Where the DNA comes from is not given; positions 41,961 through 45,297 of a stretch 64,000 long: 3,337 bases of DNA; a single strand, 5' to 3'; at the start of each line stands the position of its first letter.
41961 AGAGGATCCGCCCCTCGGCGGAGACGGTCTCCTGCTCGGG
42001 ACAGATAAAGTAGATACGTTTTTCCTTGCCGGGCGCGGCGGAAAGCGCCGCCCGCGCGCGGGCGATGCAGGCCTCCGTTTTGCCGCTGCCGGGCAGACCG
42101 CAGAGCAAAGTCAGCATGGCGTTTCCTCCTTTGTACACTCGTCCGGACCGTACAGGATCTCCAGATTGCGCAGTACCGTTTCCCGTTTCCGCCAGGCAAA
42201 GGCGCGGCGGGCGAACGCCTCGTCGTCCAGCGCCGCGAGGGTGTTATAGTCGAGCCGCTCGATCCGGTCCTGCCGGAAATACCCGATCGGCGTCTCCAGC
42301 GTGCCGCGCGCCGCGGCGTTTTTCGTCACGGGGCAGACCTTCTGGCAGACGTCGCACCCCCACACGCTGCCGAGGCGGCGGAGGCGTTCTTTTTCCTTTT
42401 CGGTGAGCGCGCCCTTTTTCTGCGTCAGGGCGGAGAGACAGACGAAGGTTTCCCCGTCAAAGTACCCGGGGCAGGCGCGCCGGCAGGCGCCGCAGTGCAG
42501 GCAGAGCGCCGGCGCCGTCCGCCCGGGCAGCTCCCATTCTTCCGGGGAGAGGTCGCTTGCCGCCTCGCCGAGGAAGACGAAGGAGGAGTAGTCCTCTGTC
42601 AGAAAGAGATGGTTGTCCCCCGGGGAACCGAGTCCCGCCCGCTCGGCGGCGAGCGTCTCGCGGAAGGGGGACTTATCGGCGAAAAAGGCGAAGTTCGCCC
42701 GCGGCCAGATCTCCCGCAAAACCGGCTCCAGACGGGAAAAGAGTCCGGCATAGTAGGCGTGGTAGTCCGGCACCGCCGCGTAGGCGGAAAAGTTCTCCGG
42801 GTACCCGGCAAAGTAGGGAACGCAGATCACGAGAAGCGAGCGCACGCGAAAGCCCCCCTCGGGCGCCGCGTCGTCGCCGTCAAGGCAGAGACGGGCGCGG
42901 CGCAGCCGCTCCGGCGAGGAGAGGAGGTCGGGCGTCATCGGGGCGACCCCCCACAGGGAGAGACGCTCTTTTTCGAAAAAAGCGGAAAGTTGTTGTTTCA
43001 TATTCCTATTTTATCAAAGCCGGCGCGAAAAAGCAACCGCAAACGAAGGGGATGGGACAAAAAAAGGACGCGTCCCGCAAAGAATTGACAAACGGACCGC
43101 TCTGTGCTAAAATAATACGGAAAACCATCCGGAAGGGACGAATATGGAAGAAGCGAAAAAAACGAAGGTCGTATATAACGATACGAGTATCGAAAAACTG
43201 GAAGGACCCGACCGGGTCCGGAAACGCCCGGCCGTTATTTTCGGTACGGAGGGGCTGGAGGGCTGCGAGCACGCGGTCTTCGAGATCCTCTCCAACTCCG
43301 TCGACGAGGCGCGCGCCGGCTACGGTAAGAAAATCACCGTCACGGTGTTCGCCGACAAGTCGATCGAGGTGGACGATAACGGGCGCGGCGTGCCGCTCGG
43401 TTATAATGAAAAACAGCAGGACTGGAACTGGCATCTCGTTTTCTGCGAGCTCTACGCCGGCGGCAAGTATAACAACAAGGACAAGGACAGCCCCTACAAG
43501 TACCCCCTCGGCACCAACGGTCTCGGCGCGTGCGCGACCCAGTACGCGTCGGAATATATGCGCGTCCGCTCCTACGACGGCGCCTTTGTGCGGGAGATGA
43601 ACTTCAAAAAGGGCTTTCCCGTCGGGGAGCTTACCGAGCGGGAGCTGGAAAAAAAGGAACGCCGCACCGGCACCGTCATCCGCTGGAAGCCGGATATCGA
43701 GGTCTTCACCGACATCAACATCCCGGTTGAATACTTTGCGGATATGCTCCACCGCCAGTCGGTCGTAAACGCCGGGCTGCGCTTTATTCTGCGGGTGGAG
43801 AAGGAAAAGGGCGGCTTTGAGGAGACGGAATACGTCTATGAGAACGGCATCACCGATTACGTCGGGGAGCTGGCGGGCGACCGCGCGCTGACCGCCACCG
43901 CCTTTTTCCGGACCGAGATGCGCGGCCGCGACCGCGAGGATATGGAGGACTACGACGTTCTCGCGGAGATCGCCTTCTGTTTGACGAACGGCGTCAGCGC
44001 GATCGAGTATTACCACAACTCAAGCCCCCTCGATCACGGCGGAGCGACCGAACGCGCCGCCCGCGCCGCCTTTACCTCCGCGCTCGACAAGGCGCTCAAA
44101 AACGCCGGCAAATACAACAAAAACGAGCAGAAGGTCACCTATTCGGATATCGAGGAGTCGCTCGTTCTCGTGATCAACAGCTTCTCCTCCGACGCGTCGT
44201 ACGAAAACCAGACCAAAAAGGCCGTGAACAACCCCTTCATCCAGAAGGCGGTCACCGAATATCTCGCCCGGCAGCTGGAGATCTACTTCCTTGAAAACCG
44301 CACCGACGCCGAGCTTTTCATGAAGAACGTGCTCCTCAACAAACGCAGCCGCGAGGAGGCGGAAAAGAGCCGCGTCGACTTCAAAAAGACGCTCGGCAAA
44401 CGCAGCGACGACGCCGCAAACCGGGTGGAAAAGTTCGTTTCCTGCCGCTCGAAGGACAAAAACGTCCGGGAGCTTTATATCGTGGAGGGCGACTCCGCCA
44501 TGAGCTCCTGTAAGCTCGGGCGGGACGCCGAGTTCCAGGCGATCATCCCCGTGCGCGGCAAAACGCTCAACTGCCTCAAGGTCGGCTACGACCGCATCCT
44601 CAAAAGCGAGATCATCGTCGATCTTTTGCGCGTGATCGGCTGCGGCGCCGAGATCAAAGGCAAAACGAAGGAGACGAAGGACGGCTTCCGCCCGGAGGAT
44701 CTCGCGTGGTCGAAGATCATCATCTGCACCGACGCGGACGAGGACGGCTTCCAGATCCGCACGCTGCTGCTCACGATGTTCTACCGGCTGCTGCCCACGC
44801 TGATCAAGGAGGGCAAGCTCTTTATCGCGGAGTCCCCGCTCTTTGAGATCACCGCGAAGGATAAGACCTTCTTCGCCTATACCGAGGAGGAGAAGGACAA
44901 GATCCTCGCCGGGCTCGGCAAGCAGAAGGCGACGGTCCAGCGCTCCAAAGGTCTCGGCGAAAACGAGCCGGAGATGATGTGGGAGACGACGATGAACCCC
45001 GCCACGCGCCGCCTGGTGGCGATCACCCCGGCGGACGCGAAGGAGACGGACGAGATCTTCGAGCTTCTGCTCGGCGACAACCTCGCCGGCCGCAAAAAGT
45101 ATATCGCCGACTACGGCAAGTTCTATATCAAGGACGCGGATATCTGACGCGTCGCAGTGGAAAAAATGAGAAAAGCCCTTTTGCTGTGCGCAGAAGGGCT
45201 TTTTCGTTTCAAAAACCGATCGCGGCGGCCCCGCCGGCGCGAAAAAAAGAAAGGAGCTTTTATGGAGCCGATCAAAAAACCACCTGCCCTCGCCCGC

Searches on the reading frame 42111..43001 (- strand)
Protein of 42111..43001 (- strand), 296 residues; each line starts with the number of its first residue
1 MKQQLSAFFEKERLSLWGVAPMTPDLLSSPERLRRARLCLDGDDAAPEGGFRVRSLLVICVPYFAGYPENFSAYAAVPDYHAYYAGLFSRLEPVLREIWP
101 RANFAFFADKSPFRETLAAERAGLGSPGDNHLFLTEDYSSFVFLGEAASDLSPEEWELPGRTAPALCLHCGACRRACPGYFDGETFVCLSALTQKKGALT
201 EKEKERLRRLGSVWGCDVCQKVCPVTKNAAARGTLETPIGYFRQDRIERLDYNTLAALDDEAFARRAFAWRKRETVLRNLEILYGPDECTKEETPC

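Call 9: search_protein_families(library=pfam, proteins=[window:42111-43001:-], max_evalue=0.01)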
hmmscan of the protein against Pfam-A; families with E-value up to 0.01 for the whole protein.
window:42111-43001:- (296 aa): 8 families
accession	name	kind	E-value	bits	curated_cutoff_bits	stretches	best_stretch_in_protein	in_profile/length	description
PF13484.11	Fer4_16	-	1e-07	33.1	30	1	167-225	2-65/66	4Fe-4S double cluster binding domain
PF13187.11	Fer4_9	-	5.1e-05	23.7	27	0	159-178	29-48/52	4Fe-4S dicluster domain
PF13237.11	Fer4_10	-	5.4e-05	23.5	25.5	1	164-224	6-53/53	4Fe-4S dicluster domain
PF12838.12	Fer4_7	-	0.00076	20.3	27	1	167-225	2-50/52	4Fe-4S dicluster domain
PF12800.12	Fer4_4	-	0.00078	20.1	24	1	164-178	1-15/17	4Fe-4S binding domain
PF13183.11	Fer4_8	-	0.0016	19.4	27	0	167-225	5-66/68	4Fe-4S dicluster domain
PF00037.32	Fer4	-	0.0026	18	21.1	0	165-178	6-19/24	4Fe-4S binding domain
PF12798.12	Fer4_3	-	0.0041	18.3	27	0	167-178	1-12/15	4Fe-4S binding domain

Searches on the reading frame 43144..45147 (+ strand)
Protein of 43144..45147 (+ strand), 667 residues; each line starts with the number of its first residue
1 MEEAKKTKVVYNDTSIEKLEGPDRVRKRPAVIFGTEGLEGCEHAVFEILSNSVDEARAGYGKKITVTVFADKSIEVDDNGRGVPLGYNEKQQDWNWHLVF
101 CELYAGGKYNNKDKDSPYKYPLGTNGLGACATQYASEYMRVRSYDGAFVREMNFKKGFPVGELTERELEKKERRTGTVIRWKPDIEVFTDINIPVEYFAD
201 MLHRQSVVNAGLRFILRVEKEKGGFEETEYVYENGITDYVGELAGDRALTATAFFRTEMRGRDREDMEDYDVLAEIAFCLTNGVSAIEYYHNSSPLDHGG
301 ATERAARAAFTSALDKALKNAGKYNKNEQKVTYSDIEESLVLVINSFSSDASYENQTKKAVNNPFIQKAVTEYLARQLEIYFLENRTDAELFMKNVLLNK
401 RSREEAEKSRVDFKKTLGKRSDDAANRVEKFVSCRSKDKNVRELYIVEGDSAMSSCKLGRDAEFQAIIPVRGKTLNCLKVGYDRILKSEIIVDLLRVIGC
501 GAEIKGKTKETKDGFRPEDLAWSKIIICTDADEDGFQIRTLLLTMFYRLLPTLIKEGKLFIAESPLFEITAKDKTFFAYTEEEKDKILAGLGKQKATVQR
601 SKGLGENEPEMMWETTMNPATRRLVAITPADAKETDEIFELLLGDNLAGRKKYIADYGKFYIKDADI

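Call 9: search_protein_families(library=pfam, proteins=[window:43144-45147:+], max_evalue=0.01)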
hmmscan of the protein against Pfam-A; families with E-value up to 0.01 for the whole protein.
window:43144-45147:+ (667 aa): 4 families
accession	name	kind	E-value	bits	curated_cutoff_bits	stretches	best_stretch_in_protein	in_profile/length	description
PF00204.31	DNA_gyraseB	-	5.8e-28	98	27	1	235-410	1-171/173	DNA gyrase B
PF00986.26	DNA_gyraseB_C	-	2e-23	82.8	29.8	1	593-654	1-62/63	DNA gyrase B subunit, carboxyl terminus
PF01751.28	Toprim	-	3.2e-15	56.5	23.1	1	443-560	1-92/96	Toprim domain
PF02518.31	HATPase_c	-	2e-05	25.4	26.4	1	41-86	6-52/111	Histidine kinase-, DNA gyrase B-, and HSP90-like ATPase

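Call 10: search_protein_families(library=ncbifam, proteins=[window:43144-45147:+], max_evalue=0.01)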
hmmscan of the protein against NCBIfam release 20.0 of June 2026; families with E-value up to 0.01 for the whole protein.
window:43144-45147:+ (667 aa): 5 families
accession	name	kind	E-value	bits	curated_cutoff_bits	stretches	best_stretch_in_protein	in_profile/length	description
NF004189.0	PRK05644.1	subfamily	1.4e-142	476.2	740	1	5-659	4-634/641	DNA gyrase subunit B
NF011501.0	PRK14939.1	subfamily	1.2e-134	450.6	796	2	5-588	4-560/803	DNA gyrase subunit B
TIGR01059.1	gyrB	equivalog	7e-134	447.7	882.4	1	11-666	1-638/639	DNA topoisomerase (ATP-hydrolyzing) subunit B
TIGR01058.1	parE_Gpos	equivalog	9.6e-118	394.2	899.95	1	8-664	4-633/637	DNA topoisomerase IV subunit B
TIGR01055.1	parE_Gneg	equivalog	2e-104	350.3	723.35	1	10-656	3-620/625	DNA topoisomerase IV subunit B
